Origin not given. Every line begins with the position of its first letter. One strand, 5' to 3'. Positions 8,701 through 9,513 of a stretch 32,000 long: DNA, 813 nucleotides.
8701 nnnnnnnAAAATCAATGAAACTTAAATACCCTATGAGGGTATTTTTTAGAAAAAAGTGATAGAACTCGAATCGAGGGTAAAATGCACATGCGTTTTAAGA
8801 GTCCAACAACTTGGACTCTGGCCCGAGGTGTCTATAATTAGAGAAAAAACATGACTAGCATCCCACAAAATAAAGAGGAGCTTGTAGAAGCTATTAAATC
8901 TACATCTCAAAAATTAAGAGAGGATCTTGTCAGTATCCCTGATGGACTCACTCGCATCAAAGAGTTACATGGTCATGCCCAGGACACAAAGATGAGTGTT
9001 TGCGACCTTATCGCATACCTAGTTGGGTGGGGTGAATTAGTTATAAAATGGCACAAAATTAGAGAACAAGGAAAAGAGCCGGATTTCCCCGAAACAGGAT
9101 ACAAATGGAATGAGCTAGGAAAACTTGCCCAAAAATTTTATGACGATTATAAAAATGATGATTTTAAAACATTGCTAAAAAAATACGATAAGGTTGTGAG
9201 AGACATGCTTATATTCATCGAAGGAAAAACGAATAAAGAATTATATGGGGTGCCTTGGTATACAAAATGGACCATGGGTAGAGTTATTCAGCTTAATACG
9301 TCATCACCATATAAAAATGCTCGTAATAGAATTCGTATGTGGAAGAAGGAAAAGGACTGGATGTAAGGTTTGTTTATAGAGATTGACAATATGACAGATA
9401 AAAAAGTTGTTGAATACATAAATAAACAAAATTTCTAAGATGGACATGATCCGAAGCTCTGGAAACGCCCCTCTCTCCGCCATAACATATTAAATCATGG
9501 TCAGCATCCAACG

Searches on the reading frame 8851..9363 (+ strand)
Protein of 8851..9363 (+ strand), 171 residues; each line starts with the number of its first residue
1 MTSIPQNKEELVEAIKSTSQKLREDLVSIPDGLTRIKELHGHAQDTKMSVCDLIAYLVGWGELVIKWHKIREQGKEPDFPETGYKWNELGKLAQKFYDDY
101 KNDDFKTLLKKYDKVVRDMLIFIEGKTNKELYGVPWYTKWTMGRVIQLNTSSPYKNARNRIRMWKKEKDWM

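Call 55: search_protein_families(library=pfam, max_evalue=0.001, proteins=[window:8851-9363:+])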
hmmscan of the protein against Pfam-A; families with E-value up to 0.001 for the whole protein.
seq(171 aa): 1 family
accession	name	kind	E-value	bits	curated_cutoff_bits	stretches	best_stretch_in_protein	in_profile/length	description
PF08020.16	DUF1706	-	3.9e-53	180.2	24.2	1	4-166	3-166/166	Protein of unknown function (DUF1706)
